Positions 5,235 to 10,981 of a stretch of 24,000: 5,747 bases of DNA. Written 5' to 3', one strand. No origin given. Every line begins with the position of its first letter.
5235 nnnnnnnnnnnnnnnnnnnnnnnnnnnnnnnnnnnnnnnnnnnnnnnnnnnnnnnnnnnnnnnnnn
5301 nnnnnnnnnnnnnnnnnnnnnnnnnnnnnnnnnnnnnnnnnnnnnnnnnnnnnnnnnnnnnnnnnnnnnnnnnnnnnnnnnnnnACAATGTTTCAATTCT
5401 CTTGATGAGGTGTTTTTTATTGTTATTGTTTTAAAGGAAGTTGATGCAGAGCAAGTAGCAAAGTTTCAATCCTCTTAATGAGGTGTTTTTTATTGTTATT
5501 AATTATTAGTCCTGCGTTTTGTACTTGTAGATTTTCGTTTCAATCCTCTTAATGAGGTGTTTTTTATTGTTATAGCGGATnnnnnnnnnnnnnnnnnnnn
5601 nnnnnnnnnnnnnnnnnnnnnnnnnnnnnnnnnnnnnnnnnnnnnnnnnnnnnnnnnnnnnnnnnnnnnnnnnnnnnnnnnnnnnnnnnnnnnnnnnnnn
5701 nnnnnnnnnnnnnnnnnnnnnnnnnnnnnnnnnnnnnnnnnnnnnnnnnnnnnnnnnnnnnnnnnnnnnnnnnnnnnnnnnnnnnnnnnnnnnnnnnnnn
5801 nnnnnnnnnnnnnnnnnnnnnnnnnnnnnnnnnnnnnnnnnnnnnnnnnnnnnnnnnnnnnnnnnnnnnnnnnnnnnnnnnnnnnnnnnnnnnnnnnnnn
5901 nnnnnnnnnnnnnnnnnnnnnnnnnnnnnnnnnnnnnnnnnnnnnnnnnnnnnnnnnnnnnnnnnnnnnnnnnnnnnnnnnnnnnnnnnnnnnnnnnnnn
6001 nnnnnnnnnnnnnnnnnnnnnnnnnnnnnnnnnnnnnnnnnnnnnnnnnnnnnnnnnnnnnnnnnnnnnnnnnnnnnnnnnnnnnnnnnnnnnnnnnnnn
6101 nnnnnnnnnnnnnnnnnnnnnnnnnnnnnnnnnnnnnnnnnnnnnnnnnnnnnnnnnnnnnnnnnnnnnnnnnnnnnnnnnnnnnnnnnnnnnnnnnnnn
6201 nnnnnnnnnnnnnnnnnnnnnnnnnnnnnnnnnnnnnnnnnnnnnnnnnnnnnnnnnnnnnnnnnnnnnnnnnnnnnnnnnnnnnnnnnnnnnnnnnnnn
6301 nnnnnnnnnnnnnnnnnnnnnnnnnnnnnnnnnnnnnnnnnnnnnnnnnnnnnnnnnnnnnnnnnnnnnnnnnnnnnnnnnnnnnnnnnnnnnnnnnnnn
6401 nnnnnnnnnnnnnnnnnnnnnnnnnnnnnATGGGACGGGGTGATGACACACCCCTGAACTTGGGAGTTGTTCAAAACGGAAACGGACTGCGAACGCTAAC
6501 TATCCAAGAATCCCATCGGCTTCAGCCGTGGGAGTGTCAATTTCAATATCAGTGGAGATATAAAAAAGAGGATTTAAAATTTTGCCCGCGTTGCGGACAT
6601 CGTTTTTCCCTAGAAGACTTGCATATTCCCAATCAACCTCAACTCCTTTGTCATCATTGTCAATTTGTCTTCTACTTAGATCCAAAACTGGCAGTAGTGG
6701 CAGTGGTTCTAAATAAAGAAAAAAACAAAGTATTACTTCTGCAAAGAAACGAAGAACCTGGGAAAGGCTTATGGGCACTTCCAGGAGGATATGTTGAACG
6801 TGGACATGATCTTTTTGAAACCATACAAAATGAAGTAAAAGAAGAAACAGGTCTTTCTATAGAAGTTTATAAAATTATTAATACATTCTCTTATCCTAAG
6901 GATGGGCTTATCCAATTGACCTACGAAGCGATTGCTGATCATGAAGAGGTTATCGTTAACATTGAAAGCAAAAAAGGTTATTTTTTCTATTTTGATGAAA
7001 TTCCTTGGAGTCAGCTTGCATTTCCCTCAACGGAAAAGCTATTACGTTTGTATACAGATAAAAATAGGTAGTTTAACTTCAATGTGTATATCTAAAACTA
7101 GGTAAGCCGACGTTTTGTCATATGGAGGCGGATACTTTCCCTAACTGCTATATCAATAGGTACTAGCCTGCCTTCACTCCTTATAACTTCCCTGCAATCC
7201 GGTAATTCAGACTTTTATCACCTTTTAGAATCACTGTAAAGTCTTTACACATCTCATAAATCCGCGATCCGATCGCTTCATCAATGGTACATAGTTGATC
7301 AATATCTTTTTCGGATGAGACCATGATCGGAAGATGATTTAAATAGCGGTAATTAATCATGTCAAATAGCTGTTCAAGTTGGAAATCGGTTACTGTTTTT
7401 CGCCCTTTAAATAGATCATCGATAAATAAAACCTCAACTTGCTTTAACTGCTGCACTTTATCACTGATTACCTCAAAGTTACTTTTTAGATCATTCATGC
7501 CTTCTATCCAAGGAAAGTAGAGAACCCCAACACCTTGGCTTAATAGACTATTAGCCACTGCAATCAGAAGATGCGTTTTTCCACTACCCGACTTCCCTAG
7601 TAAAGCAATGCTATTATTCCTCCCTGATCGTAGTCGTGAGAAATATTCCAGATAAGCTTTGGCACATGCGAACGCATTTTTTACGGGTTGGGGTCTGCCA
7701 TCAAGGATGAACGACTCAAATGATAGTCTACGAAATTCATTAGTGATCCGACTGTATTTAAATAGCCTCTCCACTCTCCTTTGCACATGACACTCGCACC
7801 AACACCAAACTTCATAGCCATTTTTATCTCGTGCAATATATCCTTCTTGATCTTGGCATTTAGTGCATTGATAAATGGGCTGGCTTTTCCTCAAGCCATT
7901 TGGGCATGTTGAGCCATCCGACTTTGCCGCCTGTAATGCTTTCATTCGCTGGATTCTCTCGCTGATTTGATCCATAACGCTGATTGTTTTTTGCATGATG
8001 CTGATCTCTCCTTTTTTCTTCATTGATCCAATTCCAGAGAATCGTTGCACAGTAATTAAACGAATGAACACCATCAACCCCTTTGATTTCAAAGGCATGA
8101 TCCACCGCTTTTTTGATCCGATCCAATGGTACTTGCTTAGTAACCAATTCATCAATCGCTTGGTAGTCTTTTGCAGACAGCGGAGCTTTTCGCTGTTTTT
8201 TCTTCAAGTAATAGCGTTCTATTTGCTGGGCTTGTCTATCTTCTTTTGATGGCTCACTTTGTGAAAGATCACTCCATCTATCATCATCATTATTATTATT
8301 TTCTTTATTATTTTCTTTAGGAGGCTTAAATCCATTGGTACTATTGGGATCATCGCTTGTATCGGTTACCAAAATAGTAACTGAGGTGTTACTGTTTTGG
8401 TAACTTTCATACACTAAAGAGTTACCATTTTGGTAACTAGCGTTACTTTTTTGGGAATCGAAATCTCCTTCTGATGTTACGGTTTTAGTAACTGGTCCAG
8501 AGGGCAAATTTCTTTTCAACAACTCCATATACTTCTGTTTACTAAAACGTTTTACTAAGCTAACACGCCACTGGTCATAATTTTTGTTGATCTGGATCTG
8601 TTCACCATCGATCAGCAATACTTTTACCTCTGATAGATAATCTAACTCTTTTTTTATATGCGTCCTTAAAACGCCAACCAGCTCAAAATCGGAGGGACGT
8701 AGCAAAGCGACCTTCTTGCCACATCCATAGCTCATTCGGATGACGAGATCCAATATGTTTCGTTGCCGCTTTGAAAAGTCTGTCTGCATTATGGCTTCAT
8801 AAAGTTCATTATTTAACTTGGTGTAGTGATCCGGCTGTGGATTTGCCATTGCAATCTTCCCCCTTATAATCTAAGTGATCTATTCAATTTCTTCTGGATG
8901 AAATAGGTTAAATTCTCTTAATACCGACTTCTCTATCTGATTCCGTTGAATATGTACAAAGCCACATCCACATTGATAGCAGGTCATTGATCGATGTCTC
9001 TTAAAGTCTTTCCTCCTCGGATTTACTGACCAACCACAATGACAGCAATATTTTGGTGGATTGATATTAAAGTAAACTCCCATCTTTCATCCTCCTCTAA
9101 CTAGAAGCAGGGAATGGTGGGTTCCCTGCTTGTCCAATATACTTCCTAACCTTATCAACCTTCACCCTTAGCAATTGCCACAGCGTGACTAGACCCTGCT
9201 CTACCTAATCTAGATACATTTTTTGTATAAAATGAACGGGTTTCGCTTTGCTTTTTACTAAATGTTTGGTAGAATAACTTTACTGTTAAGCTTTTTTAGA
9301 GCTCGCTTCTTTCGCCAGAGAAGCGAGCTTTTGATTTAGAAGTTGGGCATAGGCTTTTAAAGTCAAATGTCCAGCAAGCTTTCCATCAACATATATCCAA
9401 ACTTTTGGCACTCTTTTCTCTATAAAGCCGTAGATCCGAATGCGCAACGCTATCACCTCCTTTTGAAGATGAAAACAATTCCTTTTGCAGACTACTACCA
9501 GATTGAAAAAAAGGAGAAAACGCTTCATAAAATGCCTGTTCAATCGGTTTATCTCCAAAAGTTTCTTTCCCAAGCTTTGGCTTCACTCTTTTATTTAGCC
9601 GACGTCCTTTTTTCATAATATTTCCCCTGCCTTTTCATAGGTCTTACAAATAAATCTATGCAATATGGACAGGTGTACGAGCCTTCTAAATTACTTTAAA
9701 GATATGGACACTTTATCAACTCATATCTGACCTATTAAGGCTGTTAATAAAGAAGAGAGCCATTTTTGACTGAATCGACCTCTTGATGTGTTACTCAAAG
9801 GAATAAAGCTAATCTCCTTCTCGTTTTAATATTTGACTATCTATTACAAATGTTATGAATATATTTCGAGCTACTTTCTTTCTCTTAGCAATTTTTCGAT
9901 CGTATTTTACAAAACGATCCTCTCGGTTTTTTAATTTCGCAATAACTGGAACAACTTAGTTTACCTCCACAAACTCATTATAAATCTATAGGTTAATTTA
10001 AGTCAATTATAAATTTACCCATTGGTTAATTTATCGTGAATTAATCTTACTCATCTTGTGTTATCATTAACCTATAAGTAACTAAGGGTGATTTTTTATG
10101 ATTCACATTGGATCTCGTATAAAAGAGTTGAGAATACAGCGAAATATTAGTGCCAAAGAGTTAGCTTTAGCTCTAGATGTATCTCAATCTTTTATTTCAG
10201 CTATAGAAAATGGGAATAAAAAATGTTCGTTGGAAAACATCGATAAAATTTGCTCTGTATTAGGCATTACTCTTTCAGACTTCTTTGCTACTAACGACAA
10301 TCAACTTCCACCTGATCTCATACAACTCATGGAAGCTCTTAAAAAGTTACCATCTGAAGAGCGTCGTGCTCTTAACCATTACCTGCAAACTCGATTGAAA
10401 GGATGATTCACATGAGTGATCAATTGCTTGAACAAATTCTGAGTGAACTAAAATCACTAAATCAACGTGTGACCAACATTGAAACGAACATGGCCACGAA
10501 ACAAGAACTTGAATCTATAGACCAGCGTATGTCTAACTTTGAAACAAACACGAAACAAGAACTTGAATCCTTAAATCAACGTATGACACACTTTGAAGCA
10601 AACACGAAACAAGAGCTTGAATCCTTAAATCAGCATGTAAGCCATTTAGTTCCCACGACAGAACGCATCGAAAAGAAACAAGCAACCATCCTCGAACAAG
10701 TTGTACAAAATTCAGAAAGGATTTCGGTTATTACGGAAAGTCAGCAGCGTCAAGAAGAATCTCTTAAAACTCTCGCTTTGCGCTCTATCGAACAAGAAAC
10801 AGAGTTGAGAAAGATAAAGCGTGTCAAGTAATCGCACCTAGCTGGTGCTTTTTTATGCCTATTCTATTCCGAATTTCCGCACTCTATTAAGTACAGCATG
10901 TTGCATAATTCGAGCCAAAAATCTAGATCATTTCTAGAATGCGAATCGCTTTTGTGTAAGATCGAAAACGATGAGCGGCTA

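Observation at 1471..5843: Two diverged copies of a leader / mini-CRISPR / terminator / serine-recombinase module, with Cas6-type repeats and no cognate cas genes in view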

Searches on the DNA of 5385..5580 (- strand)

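Call 43: search_dna_similar(query=window:5385-5580:-, collection=phages, mode=distant, max_evalue=1)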
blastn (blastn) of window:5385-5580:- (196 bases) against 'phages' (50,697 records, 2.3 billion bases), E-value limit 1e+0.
Records with a match: 9; places in all: 9; records where one place covers at least 80% of the query: 0.
Best place of each record, by identity: 95-99% 1; 90-95% 2; 80-90% 6.
By first word of the organism name: Klebsiella 5; Bacillus 2; Dulem 1; Microvirus 1.
By host as written in the record: Klebsiella pneumoniae 3; Bacillus cohnii 2; Klebsiella pneumoniae KP13 1; - 1; Propithecus coquereli 1; Homo sapiens 1.
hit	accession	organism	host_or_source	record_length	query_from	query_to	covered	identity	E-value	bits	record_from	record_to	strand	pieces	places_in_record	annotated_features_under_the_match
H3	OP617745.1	Klebsiella phage KP13-7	Klebsiella pneumoniae KP13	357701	74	112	20%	84.6%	5e-2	44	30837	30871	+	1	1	none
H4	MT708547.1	Klebsiella phage Muenster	Klebsiella pneumoniae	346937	74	112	20%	82.1%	6e-1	39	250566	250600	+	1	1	ribosome_binding_site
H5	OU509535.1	Klebsiella pneumoniae phage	not known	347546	74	112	20%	82.1%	6e-1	39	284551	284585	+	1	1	record has no annotation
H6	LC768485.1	Klebsiella phage phiKp_21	Klebsiella pneumoniae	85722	74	112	20%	82.1%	6e-1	39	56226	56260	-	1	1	none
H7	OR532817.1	Klebsiella phage RCIP0023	Klebsiella pneumoniae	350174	74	112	20%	82.1%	6e-1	39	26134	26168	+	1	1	none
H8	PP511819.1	Dulem virus 173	Propithecus coquereli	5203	154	189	18%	86.1%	6e-1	40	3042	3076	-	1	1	none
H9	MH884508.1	Bacillus phage vB_BcoS-136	Bacillus cohnii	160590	149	179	16%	90.3%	5e-2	44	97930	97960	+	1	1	hypothetical protein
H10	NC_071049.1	Bacillus phage vB_BcoS-136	Bacillus cohnii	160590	149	179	16%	90.3%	5e-2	44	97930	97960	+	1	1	hypothetical protein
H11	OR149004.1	Microvirus D_HF5_107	Homo sapiens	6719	148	171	12%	95.8%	6e-1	40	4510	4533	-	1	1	none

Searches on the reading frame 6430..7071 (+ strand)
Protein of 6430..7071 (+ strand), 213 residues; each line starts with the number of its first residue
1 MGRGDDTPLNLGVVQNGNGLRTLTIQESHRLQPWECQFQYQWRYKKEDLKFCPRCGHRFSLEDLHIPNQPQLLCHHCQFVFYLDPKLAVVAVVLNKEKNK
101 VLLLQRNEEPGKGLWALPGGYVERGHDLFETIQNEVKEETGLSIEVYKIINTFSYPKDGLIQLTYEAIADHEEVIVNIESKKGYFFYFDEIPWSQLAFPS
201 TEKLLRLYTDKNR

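Call 6: search_protein_families(library=pfam, proteins=[window:6430-7071:+])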
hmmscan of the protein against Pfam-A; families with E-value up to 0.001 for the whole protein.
window:6430-7071:+ (213 aa): 2 families
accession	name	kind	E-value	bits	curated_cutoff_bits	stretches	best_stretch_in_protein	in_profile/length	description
PF00293.34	NUDIX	-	4.3e-15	56.3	21.1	1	87-177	4-102/134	NUDIX domain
PF14803.11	Zn_ribbon_Nudix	-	9.4e-06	25.9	25.6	1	50-82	1-33/34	Nudix N-terminal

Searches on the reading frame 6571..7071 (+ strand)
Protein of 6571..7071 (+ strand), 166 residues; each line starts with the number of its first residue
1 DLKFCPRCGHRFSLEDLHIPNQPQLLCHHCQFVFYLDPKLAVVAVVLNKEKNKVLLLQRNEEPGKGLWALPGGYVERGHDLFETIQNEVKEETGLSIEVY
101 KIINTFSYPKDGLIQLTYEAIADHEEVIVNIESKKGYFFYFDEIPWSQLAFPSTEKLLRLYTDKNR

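Call 105: search_protein_families(library=phrogs, proteins=[window:6571-7071:+], max_evalue=0.00001)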
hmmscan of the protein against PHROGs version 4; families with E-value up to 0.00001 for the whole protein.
window:6571-7071:+ (166 aa): 4 families
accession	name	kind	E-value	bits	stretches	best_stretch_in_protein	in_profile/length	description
phrog_1198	-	other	1.1e-19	72.2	1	39-150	36-155/253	MutT/NUDIX hydrolase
phrog_25541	-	unknown function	1.9e-09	38.4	1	29-112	64-142/210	-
phrog_10313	-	other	3.9e-08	34.2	1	44-112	17-86/159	nudix hydrolase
phrog_6216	-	unknown function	4.8e-06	26.5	1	43-145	4-99/545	-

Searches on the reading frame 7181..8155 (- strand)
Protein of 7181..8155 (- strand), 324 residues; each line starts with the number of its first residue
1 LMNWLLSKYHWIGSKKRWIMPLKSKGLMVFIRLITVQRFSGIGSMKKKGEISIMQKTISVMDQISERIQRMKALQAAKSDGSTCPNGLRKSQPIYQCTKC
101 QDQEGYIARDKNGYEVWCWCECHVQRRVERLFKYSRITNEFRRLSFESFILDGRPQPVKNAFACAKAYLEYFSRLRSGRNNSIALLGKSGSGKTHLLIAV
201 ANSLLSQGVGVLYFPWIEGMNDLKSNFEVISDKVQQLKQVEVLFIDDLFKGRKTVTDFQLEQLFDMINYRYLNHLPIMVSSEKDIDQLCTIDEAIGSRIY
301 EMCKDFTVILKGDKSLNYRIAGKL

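Call 6: search_protein_families(library=pfam, proteins=[window:7181-8155:-])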
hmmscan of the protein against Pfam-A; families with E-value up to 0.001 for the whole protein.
window:7181-8155:- (324 aa): 7 families
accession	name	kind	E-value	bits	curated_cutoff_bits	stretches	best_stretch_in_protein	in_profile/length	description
PF01695.23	IstB_IS21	-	1e-09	38.7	24.1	1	179-287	91-198/238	IstB-like ATP binding protein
PF00308.24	Bac_DnaA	-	4.2e-08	34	23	1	145-299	6-155/162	Bacterial DnaA ATPAse domain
PF13191.12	AAA_16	-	8.9e-06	26.7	32.6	1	169-213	13-57/167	AAA ATPase domain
PF01637.24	ATPase_2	-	4.5e-05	23.8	33.2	0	174-218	14-58/225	ATPase domain predominantly from Archaea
PF20720.3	nSTAND3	-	8e-05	22.8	27.2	1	179-254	16-79/155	Novel STAND NTPase 3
PF25199.1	nSTAND_NTPase5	-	0.00024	21.4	34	1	170-247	30-104/145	Novel STAND NTPase 5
PF06745.19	ATPase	-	0.00082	19.2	26.6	0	179-268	18-112/231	KaiC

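Call 105: search_protein_families(library=phrogs, proteins=[window:7181-8155:-], max_evalue=0.00001)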
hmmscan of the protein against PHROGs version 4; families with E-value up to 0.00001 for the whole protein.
window:7181-8155:- (324 aa): 2 families
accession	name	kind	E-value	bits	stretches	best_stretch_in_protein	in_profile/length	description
phrog_50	-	DNA, RNA and nucleotide metabolism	9.2e-54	184.4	1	51-320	238-511/570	DnaC-like helicase loader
phrog_3277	-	DNA, RNA and nucleotide metabolism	1.2e-14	55.5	1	175-304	5-143/168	DnaC-like helicase loader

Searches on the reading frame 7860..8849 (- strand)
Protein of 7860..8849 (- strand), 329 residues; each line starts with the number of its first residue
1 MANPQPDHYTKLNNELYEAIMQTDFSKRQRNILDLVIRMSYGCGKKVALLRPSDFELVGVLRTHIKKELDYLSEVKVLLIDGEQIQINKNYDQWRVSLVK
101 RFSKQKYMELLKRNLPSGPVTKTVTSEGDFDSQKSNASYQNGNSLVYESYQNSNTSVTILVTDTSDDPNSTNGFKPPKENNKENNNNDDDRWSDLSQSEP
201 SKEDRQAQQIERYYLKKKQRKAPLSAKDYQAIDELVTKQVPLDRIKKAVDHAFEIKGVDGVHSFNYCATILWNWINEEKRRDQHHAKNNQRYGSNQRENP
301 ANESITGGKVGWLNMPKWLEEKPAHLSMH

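Call 6: search_protein_families(library=pfam, proteins=[window:7860-8849:-])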
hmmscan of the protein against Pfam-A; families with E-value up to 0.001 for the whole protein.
window:7860-8849:- (329 aa): 2 families
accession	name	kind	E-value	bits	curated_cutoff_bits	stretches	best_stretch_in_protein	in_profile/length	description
PF04492.19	Phage_rep_O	-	2.6e-26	92.4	28.7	1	5-94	5-95/95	Bacteriophage replication protein O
PF07261.16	DnaB_2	-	0.0002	21.4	22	1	218-277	6-62/74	Replication initiation and membrane attachment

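Call 75: find_related_loci(query=window:7860-8849:-, collection=viral_contigs, flank=10000)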
Query window:7860-8849:- (329 aa) in viral_contigs; peptide patterns used: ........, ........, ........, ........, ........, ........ (x = any residue, [..] = any of these).
57 stretches matched a pattern; 7 encode a relative of the query (tblastn E <= 1e-3); 7 distinct loci.
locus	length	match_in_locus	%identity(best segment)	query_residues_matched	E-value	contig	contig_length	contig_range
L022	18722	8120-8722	48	1-179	6e-50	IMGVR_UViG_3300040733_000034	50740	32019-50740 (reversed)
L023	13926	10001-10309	35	3-97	1e-8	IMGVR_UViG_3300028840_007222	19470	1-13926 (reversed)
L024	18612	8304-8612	32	1-94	2e-8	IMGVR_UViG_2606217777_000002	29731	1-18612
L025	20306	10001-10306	27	1-94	1e-6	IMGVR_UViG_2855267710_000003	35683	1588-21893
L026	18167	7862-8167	25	1-94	5e-6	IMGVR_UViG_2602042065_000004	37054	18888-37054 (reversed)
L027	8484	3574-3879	25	1-94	2e-5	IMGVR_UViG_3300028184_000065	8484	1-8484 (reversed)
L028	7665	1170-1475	25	1-94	2e-5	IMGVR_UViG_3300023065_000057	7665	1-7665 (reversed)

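Call 105: search_protein_families(library=phrogs, proteins=[window:7860-8849:-], max_evalue=0.00001)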
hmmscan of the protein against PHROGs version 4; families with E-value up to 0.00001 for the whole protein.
window:7860-8849:- (329 aa): 5 families
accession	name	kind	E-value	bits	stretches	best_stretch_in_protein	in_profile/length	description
phrog_16826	-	DNA, RNA and nucleotide metabolism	7.9e-46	157.8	1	1-297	2-312/341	DnaD-like helicase loader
phrog_7498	-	DNA, RNA and nucleotide metabolism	4.9e-15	56.5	1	177-297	146-277/296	DnaD-like helicase loader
phrog_277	-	DNA, RNA and nucleotide metabolism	6.1e-14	53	1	7-152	27-147/318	replication initiation O-like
phrog_2365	-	DNA, RNA and nucleotide metabolism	1.5e-10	42.5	1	7-155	27-183/232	replication initiation O-like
phrog_678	-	DNA, RNA and nucleotide metabolism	4.6e-09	37.3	1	8-299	31-301/346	replication initiation O-like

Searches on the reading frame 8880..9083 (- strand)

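Call 9: search_protein_families(library=pfam, proteins=[window:8880-9083:-])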
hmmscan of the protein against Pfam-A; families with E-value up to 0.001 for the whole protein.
window:8880-9083:- (67 aa): 0 families

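Call 87: search_protein_families(library=phrogs, proteins=[window:8880-9083:-], max_evalue=0.01)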
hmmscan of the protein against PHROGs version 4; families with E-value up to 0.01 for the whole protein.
window:8880-9083:- (67 aa): 1 family
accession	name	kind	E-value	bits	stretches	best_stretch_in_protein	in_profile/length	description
phrog_10675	-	unknown function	0.00054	21.1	1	12-58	7-57/98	-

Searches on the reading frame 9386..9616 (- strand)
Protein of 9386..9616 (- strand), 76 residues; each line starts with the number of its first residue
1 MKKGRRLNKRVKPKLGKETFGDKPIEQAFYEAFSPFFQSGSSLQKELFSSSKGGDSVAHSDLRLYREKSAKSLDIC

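Call 53: search_protein_families(library=pfam, proteins=[window:9386-9616:-], max_evalue=0.01)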
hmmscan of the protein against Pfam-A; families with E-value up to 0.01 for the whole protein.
window:9386-9616:- (76 aa): 0 families

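Call 87: search_protein_families(library=phrogs, proteins=[window:9386-9616:-], max_evalue=0.01)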
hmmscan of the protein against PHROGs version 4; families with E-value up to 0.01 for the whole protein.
window:9386-9616:- (76 aa): 1 family
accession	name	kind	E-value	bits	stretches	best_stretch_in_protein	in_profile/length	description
phrog_14915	-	unknown function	0.0055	17.7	1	17-37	12-32/52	-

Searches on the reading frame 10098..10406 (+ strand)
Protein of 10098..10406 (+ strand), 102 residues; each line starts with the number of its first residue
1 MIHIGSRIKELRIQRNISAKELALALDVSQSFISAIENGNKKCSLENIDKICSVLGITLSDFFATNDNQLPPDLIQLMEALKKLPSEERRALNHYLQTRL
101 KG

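Call 9: search_protein_families(library=pfam, proteins=[window:10098-10406:+])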
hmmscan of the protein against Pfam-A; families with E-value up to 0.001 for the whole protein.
window:10098-10406:+ (102 aa): 5 families
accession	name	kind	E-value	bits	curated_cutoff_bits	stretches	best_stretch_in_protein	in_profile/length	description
PF01381.28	HTH_3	-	1.3e-15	57.6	23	1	8-62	1-55/55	Helix-turn-helix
PF13443.12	HTH_26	-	5.4e-13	49.4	22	1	7-67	1-62/63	Cro/C1-type HTH DNA-binding domain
PF12844.13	HTH_19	-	3.9e-12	46.3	30.2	1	5-67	1-63/64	Helix-turn-helix domain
PF13560.12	HTH_31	-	1.9e-09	38.1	27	1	4-58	2-57/64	Helix-turn-helix domain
PF13413.12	HTH_25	-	0.00024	21.3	24.6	1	8-40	2-34/62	Helix-turn-helix domain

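Call 87: search_protein_families(library=phrogs, proteins=[window:10098-10406:+], max_evalue=0.01)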
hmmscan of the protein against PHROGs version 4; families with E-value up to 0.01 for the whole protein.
window:10098-10406:+ (102 aa): 29 families (the best 25 are shown)
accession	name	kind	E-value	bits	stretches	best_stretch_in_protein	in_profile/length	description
phrog_3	-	transcription regulation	3e-14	54.6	1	1-70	86-153/430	transcriptional repressor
phrog_2439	-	transcription regulation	3.8e-13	50.1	1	3-76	7-79/367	transcriptional regulator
phrog_8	-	transcription regulation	8.2e-13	49.5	1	4-75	77-148/346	transcriptional regulator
phrog_2967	-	transcription regulation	1.7e-12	48.4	1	4-86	11-92/225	transcriptional regulator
phrog_4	-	transcription regulation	1.5e-11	44.9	1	2-70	135-199/400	transcriptional repressor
phrog_1373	-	transcription regulation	2.8e-10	41.4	1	5-60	65-120/166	transcriptional regulator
phrog_5823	-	transcription regulation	4.2e-10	40.3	1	3-85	6-95/404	transcriptional regulator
phrog_2328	-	transcription regulation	3e-07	31.3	1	4-70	16-82/128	transcriptional repressor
phrog_7241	-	transcription regulation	1.6e-06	29.2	1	6-61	64-119/122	transcriptional regulator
phrog_7126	-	DNA, RNA and nucleotide metabolism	4.2e-06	27.7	1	12-58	26-73/120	HTH DNA binding protein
phrog_4583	-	transcription regulation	7.2e-06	26.9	1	10-65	17-72/81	transcriptional repressor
phrog_1468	-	transcription regulation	1.2e-05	25.8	1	4-58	8-61/67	transcriptional repressor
phrog_2339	-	DNA, RNA and nucleotide metabolism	2.2e-05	25.4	1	6-60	28-83/98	HTH DNA binding protein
phrog_9908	-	DNA, RNA and nucleotide metabolism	2.2e-05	24.8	1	4-58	14-68/282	DNA binding protein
phrog_27318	-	unknown function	4e-05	24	1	4-83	5-84/289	-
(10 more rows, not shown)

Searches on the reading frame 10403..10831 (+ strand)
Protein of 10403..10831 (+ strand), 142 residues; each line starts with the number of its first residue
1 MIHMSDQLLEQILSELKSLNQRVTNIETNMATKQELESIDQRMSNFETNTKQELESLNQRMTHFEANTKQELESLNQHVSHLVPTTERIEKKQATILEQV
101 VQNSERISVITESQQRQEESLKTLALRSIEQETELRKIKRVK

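Call 9: search_protein_families(library=pfam, proteins=[window:10403-10831:+])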
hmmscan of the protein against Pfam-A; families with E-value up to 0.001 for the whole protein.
window:10403-10831:+ (142 aa): 1 family
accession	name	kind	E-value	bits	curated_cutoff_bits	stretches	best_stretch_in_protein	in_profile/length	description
PF06705.16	SF-assemblin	-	0.00048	20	30.6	0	37-137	77-174/247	SF-assemblin/beta giardin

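Call 105: search_protein_families(library=phrogs, proteins=[window:10403-10831:+], max_evalue=0.00001)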
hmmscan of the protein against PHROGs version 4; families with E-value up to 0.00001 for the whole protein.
window:10403-10831:+ (142 aa): 0 families
